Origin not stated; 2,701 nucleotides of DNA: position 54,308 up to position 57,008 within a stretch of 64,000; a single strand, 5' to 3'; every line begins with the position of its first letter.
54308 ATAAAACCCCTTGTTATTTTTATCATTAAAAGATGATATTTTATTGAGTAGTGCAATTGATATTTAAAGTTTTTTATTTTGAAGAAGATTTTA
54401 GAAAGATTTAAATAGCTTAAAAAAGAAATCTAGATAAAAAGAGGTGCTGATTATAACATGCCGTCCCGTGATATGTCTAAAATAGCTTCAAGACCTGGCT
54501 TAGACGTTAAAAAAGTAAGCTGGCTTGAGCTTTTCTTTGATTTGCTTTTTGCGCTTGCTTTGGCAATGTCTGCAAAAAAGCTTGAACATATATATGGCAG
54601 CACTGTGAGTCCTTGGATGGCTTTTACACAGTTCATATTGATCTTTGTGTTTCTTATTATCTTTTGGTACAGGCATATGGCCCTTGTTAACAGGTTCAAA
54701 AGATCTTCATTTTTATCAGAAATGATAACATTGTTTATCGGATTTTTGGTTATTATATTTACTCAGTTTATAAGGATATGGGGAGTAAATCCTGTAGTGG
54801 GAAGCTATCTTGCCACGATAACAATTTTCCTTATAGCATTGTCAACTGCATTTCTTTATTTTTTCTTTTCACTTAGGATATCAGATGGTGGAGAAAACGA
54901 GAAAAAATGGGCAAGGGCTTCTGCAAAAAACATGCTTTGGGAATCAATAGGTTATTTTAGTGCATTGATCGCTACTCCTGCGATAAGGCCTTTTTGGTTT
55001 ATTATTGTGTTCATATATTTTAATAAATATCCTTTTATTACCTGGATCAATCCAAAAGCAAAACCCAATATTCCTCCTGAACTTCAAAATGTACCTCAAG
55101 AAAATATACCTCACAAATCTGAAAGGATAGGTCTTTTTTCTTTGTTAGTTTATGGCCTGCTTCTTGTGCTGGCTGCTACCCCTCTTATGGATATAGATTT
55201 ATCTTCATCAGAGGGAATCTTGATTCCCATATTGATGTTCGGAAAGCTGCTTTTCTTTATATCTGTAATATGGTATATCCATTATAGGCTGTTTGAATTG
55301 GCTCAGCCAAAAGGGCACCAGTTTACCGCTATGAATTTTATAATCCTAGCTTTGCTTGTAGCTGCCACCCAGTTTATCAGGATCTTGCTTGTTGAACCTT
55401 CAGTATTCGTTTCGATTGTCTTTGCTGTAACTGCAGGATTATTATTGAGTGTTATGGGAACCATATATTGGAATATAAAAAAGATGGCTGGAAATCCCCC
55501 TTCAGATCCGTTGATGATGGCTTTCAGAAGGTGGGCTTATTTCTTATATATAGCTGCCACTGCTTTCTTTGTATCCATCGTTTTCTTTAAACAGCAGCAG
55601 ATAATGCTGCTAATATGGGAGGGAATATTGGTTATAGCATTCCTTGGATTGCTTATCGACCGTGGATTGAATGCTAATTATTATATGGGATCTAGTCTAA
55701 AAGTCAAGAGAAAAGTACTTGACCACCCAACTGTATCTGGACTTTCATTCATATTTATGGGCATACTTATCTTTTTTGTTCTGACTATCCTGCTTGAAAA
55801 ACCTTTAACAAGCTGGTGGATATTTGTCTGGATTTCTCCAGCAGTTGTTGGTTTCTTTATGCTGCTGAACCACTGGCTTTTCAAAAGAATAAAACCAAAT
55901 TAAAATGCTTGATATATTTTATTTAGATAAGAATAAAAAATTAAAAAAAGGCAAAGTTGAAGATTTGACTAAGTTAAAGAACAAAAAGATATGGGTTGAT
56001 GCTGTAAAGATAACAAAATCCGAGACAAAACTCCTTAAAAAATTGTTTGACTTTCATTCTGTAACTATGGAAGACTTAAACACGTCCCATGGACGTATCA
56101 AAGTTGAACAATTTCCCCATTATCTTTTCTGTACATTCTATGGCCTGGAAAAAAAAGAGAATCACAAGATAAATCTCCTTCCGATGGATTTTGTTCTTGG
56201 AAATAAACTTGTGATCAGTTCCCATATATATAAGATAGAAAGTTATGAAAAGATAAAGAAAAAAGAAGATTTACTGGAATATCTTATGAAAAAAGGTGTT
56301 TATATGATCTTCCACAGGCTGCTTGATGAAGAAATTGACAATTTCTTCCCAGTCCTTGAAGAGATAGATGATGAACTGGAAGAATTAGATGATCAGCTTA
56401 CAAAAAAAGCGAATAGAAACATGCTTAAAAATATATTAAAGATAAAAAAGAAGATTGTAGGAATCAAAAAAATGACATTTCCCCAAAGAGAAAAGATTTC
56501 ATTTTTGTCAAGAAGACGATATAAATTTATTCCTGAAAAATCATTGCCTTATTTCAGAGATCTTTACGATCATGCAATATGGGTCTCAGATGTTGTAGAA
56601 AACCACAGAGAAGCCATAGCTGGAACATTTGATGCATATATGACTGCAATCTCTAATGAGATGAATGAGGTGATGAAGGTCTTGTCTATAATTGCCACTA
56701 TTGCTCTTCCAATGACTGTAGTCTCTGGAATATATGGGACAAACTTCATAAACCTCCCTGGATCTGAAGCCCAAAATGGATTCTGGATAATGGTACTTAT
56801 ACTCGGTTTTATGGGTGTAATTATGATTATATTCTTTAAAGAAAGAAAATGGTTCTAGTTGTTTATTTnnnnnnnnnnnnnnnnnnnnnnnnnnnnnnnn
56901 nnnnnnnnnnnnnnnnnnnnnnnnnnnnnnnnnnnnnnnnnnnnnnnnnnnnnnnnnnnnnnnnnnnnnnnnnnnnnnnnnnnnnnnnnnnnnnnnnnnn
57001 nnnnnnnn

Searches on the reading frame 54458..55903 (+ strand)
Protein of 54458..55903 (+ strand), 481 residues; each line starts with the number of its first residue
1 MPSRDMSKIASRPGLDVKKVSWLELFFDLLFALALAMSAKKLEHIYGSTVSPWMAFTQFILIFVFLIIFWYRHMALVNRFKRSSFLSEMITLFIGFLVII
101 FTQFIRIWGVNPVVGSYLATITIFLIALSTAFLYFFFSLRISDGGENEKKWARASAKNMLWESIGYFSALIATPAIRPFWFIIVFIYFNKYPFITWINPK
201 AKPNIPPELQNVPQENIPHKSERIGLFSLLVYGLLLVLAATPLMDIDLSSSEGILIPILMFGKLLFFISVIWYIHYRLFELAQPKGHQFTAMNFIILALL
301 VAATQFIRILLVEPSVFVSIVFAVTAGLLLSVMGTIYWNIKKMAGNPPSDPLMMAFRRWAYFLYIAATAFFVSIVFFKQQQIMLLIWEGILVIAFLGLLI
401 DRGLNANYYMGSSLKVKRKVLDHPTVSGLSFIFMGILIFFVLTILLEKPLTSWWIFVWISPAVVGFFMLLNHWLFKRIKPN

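Call 10: search_protein_families(library=ncbifam, proteins=[window:54458-55903:+], max_evalue=10)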
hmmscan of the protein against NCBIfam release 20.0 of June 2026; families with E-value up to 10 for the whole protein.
window:54458-55903:+ (481 aa): 1 family
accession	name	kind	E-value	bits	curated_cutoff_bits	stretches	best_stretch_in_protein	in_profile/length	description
TIGR00932.1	2a37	subfamily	0.00016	21.3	238.3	1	25-121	142-239/275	monovalent cation:proton antiporter-2 (CPA2) family protein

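Call 56: search_protein_families(library=pfam, proteins=[window:54458-55903:+], max_evalue=0.1)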
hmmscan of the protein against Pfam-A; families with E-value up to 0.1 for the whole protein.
window:54458-55903:+ (481 aa): 1 family
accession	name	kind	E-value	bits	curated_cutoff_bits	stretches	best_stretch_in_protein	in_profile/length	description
PF06772.16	LtrA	-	5.6e-13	49.3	31.9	1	19-396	1-328/356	Bacterial low temperature requirement A protein (LtrA)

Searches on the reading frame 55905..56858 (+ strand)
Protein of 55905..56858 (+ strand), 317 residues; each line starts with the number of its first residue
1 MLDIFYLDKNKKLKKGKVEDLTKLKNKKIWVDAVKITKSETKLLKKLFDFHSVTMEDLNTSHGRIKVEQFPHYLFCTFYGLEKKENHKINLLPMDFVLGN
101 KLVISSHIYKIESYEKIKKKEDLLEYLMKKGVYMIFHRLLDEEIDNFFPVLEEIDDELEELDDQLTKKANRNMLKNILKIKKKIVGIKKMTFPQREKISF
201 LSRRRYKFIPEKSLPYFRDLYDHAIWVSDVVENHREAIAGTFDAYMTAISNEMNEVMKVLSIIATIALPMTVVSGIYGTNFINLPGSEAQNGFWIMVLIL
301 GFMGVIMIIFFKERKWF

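Call 10: search_protein_families(library=ncbifam, proteins=[window:55905-56858:+], max_evalue=10)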
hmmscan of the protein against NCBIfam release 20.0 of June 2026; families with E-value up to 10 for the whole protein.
window:55905-56858:+ (317 aa): 4 families
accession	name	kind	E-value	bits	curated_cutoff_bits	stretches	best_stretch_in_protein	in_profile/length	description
TIGR00383.1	corA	equivalog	1.1e-61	208.9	200.75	1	4-317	3-320/320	magnesium/cobalt transporter CorA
NF007092.0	PRK09546.1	equivalog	6.7e-19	68.2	292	1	25-317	37-327/327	zinc transporter ZntB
NF040912.1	SGM_5486_fam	subfamily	1.9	8.4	35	0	256-269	24-37/37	SGM_5486 family transporter-associated protein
TIGR01011.1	rpsB_bact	equivalog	8.6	5.5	76.3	1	151-191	112-153/225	30S ribosomal protein S2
